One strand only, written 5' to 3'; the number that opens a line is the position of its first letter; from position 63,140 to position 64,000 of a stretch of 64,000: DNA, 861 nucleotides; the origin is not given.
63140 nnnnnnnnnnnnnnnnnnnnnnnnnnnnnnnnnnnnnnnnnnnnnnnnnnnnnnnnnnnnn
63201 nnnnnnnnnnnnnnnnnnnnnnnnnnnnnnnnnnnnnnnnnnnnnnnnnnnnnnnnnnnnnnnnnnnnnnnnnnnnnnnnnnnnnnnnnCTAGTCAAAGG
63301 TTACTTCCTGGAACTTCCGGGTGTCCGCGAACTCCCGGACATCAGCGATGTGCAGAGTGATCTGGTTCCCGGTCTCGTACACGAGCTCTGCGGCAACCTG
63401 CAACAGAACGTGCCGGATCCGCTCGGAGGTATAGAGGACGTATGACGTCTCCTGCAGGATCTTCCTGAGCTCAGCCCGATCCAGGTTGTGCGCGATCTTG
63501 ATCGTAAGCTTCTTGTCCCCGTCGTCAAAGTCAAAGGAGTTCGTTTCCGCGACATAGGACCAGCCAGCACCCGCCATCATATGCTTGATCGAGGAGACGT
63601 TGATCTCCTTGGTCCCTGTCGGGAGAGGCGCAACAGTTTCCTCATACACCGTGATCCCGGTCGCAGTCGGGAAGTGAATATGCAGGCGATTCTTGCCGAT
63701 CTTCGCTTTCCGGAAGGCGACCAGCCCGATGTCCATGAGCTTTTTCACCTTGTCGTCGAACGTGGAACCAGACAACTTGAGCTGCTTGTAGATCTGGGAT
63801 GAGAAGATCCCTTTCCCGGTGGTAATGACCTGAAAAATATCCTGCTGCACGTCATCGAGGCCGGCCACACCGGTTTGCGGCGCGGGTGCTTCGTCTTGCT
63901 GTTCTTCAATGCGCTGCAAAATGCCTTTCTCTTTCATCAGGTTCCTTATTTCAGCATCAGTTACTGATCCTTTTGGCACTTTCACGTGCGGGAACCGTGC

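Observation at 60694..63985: Second orphan cluster: five coupled unknown genes behind a long structured leader and a wHTH gene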

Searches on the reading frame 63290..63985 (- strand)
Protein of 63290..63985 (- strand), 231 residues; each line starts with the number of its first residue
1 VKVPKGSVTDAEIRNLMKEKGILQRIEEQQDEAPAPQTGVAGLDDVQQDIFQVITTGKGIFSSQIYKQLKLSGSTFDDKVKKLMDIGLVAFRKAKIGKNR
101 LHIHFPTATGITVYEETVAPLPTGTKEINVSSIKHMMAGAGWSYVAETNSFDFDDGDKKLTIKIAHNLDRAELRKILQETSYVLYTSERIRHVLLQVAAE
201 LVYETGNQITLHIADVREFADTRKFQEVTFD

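Call 3: search_protein_families(library=pfam, proteins=[window:63290-63985:-], max_evalue=1)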
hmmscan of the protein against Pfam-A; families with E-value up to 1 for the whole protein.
window:63290-63985:- (231 aa): 4 families
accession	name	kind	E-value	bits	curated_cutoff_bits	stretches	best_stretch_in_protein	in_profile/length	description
PF22194.2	F-93_WHD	-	0.001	19.6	28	1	56-103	8-58/62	F-93, winged-helix domain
PF12840.13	HTH_20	-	0.004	17.5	27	1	44-89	3-48/51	Helix-turn-helix domain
PF01244.27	Peptidase_M19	-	0.039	13.5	26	1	109-193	230-308/319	Membrane dipeptidase (Peptidase family M19)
PF13601.12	HTH_34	-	0.054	14.1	27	1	57-119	12-74/80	Winged helix DNA-binding domain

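Call 15: list_cluster_members(proteins=[window:63290-63985:-, window:62203-62643:-, window:62203-62688:-, window:61805-62203:-, window:61611-61808:-, window:61100-61483:-, window:61100-61540:-, window:60810-61079:-, window:59356-60693:-])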
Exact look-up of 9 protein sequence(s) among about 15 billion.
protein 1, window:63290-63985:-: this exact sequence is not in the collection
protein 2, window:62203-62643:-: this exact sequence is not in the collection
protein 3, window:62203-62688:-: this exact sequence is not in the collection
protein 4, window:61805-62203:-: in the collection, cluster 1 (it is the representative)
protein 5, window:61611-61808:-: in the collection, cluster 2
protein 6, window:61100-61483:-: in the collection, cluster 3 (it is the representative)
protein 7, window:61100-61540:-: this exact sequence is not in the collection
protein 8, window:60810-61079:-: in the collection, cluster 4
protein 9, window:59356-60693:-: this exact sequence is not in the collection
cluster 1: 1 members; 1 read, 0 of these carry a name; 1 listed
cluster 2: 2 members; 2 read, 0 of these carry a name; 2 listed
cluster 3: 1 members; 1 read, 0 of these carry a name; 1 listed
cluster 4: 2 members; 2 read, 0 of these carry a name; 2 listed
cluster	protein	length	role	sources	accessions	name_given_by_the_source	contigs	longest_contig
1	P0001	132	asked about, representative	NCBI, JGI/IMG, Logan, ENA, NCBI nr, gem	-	-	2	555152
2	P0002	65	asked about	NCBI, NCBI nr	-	-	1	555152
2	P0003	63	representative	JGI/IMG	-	-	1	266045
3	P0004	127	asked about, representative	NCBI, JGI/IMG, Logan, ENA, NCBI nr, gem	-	-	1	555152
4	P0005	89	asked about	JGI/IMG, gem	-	-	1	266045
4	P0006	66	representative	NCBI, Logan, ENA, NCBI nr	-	-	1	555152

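Call 45: find_encoding_contigs(protein=P0001, flank=10000, max_places=6)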
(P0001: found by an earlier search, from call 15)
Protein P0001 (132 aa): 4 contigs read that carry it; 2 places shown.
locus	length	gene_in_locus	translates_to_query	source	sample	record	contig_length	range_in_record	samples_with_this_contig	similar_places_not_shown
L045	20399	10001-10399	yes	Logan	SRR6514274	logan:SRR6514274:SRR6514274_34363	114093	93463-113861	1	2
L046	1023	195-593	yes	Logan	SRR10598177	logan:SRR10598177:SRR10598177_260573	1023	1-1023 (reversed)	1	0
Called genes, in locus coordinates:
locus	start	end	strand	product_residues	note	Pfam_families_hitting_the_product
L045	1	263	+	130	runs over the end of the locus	-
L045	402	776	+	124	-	-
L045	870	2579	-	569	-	PF00009:GTP_EFTU, PF03144:GTP_EFTU_D2, PF11987:IF-2, PF14578:GTP_EFTU_D4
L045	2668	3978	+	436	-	PF02403:Seryl_tRNA_N, PF00587:tRNA-synt_2b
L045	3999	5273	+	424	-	PF01011:PQQ (faint), PF13360:PQQ_2 (weak), PF13570:Beta-prop_ACSF4, PF13360:PQQ_2, PF13570:Beta-prop_ACSF4, PF13360:PQQ_2 (weak), PF25292:Beta-prop_CGLA (weak)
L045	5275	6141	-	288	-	PF12146:Hydrolase_4 (faint), PF20434:BD-FAE (faint), PF00561:Abhydrolase_1 (faint)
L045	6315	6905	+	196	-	-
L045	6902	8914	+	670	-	PF01935:DUF87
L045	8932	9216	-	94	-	-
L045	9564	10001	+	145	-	-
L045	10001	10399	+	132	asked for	-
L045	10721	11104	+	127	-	-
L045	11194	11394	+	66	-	-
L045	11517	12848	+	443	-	PF00939:Na_sulph_symp, PF03600:CitMHS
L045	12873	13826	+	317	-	PF13746:Fer4_18 (faint), PF12838:Fer4_7 (faint), PF13187:Fer4_9 (faint), PF13534:Fer4_17 (faint), PF14697:Fer4_21 (faint), PF13183:Fer4_8 (weak), PF17179:Fer4_22, PF00037:Fer4 (weak), +2 more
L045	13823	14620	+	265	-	PF00175:NAD_binding_1, PF10418:DHODB_Fe-S_bind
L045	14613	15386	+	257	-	PF01058:Oxidored_q6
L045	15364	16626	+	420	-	PF00374:NiFeSe_Hases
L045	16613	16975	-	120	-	-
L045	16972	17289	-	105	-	PF01155:HypA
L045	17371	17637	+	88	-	PF03358:FMN_red (weak)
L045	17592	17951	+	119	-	PF03358:FMN_red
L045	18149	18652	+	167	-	-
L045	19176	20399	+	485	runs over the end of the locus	?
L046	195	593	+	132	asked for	-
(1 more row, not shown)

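Call 73: find_related_loci(query=L045:6902-8914:+, collection=genome_contigs, flank=4000)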
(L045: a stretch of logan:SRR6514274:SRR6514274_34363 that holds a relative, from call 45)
Query L045:6902-8914:+ (670 aa) in genome_contigs; peptide patterns used: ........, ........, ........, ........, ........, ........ (x = any residue, [..] = any of these).
30 stretches matched a pattern; 1 encode a relative of the query (tblastn E <= 1e-3); 1 distinct loci.
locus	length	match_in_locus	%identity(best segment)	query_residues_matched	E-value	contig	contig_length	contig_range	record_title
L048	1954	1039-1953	63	5-309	9e-146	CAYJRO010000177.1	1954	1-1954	MAG TPA_asm: uncultured archaeon isolate ERP125453_co1_124 genome assembly, contig: NODE_93524_length_1954_cov_2.335440,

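Call 74: find_homologous_proteins(query=L045:6902-8914:+, max_evalue=1e-10)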
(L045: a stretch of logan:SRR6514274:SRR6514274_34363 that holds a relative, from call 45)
Query L045:6902-8914:+ (670 aa): 624 proteins with E <= 1e-10 among 8000 candidates; the best 120 are listed.
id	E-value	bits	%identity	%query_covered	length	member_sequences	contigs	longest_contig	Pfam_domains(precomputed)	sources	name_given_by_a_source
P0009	0.0e+0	1511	100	100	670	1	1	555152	PF01935.24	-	-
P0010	0.0e+0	1160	71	100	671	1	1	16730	PF01935.24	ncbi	-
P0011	1.4e-248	845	56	100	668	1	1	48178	PF01935.24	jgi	jgi:DNA-binding MarR family transcriptional regulator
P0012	1.0e-237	809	55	99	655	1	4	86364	PF01935.24,PF05872.19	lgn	-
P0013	1.5e-237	808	55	100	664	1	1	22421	PF01935.24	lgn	-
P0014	1.6e-235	802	54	100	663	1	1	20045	PF01935.24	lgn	-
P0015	9.6e-235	799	52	99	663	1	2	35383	PF01935.24,PF05872.19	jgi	-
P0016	4.6e-233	794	54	99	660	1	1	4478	PF01935.24,PF05872.19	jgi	jgi:DNA-binding MarR family transcriptional regulator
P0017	2.1e-232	791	53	100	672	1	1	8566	PF01935.24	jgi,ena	-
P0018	4.3e-232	790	52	100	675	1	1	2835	PF01935.24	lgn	-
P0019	1.1e-231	789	54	99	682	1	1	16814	PF01935.24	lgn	-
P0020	2.5e-231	788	51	99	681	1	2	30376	PF01935.24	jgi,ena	-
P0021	8.2e-231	786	53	100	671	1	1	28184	PF01935.24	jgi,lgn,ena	-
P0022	1.6e-230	785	52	100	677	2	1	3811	PF01935.24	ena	-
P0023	1.9e-230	785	49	99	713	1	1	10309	PF01935.24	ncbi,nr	ncbi:MAG: DUF87 domain-containing protein [Candidatus Aenigmarchaeota archaeon]|nr:DUF87 domain-cont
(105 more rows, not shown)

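Call 75: find_encoding_contigs(protein=P0010, flank=10000, max_places=4)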
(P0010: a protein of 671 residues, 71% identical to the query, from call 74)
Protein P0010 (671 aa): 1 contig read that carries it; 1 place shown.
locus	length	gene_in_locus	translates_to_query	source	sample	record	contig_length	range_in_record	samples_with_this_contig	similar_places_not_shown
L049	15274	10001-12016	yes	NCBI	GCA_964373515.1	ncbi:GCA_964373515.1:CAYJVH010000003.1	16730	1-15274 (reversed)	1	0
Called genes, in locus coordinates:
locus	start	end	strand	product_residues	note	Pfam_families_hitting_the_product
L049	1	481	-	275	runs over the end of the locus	-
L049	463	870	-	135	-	-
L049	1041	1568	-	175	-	PF01569:PAP2, PF14378:PAP2_3 (weak)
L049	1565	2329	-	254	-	PF02673:BacA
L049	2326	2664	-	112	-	PF01797:Y1_Tnp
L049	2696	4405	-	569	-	PF00009:GTP_EFTU, PF03144:GTP_EFTU_D2, PF11987:IF-2, PF14578:GTP_EFTU_D4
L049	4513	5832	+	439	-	PF02403:Seryl_tRNA_N, PF00587:tRNA-synt_2b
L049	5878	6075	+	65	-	-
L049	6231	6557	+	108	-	-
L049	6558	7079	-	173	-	PF01521:Fe-S_biosyn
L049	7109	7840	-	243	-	PF01435:Peptidase_M48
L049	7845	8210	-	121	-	PF03965:Penicillinase_R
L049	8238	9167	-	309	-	PF00561:Abhydrolase_1 (weak), PF12146:Hydrolase_4, PF00326:Peptidase_S9 (faint)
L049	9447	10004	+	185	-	-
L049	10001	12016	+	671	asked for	PF01935:DUF87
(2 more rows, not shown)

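Call 86: predict_structure(alignment_id=A2)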
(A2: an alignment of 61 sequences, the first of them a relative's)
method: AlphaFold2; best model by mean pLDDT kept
length: 670 residues; sequences in the alignment: 61
mean_pLDDT: 84.6   pTM: 0.69
mean pLDDT of the five models: 84.6, 81.8, 80.0, 78.2, 77.8
residues with pLDDT >= 90: 210; 70-90: 406; 50-70: 47; < 50: 7
segments of 3 or more residues with pLDDT < 50: 470-476
pLDDT, mean of each block of 10 residues (from residue 1): 69 83 85 88 89 85 82 90 91 91 85 80 95 93 91 92 86 89 90 78 90 86 88 78 85 79 85 93 91 90 91 87 86 72 75 90 79 67 68 74 74 79 84 89 85 87 62 46 87 90 89 88 87 89 91 84 74 86 89 87 91 91 92 94 87 91 90
secondary structure, 60 per line:
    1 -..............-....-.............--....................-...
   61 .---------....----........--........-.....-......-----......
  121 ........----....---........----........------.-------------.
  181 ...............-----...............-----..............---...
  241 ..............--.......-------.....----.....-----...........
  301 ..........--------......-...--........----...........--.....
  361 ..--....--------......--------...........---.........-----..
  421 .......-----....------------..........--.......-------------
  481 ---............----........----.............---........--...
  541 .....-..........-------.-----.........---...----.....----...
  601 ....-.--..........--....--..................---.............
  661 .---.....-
elements in order: H2-15 H17-20 H22-34 H37-56 H58-61 H71-74 E79-86 E89-96 H98-102 E104-109 H115-128 E133-136 H140-147 E155-159 H180-195 H201-215 H221-234 H238-254 H257-263 H271-275 E280-284 H290-310 E319-324 H332-338 H343-353 E356-362 E377-382 H391-401 H405-413 E419-424 E433-436 H449-458 H461-467 H484-495 H501-507 H512-524 E528-535 E538-545 H547-556 H570-578 E582-584 E589-593 E598-604 H609-618 E621-624 H627-644 E648-654 H655-661 E665-669

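Call 88: fold_search(model_id=the predicted structure, library=pdb)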
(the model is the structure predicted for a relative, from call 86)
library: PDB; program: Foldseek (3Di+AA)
matches with E <= 10: 1559; with E <= 0.001: 142
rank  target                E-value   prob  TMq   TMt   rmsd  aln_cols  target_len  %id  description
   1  4d2i_A                6.6e-15  1.00  0.40  0.55   5.4       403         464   18  Crystal structure of the HerA hexameric DNA translocase from Sulfolobus solfataricus bound to AMP-PNP (released 2014-12-03)
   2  4d2i_B                7.3e-15  1.00  0.39  0.54   5.7       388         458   19  Crystal structure of the HerA hexameric DNA translocase from Sulfolobus solfataricus bound to AMP-PNP (released 2014-12-03)
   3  9x1m_A                7.7e-13  1.00  0.41  0.46   8.7       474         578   14  The cryo-EM structure of HerA-NurA complex with AMPPNP and dsDNA from Thermococcus kodakarensis (released 2026-02-04)
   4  9x1l_A                1.1e-12  1.00  0.35  0.40  11.7       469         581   16  The cryo-EM structure of HerA-NurA complex with AMPPNP from Thermococcus kodakarensis (released 2026-02-04)
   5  8wj3_N                3.7e-12  1.00  0.37  0.45  12.0       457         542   18  Cryo-EM structure of a bacterial protein (released 2024-09-11)
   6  8wfd_F                9.1e-12  1.00  0.33  0.38   9.1       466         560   15  The cryo-EM structure of TdpAB in complex with AMPPNP and DNA (released 2025-01-22)
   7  4ag6_B                1.5e-11  1.00  0.39  0.66   6.2       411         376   15  Structure of VirB4 of Thermoanaerobacter pseudethanolicus (released 2012-07-04)
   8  8wfd_A                2.2e-11  1.00  0.35  0.40   8.6       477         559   13  The cryo-EM structure of TdpAB in complex with AMPPNP and DNA (released 2025-01-22)
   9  8wiv_M                2.3e-11  1.00  0.39  0.41   9.8       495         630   17  Cryo-EM structure of a bacterial protein (released 2024-09-11)
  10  8wod_D                2.4e-11  1.00  0.38  0.49   6.7       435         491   17  Cryo-EM structure of SIR2/HerA complex (released 2024-09-11)
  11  4ag5_B                3.5e-11  1.00  0.42  0.71   4.7       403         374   15  Structure of VirB4 of Thermoanaerobacter pseudethanolicus (released 2012-07-04)
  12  4ag6_A                3.9e-11  1.00  0.40  0.69   5.3       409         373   13  Structure of VirB4 of Thermoanaerobacter pseudethanolicus (released 2012-07-04)
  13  8wiv_D                6.3e-11  1.00  0.39  0.43   9.2       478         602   16  Cryo-EM structure of a bacterial protein (released 2024-09-11)
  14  8wld_D                7.0e-11  1.00  0.38  0.39  12.5       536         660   15  Cryo-EM structure of SIR2/HerA antiphage complex (released 2024-09-11)
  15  8wj3_D                7.4e-11  1.00  0.37  0.48   7.2       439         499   17  Cryo-EM structure of a bacterial protein (released 2024-09-11)
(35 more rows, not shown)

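Call 92: find_homologous_proteins(query=P0001, max_evalue=0.01)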
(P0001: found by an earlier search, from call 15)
Query P0001 (132 aa): 1 proteins with E <= 0.01 among 80 candidates.
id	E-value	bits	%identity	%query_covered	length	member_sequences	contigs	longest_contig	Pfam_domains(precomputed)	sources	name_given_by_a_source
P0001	2.4e-79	282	100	100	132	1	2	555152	-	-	-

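Call 95: find_related_loci(query=P0001, collection=viral_contigs, flank=5000)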
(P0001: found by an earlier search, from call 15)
Query P0001 (132 aa) in viral_contigs; peptide patterns used: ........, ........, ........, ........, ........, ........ (x = any residue, [..] = any of these).
39 stretches matched a pattern, but none encodes a relative of the query by tblastn (E <= 1e-3).
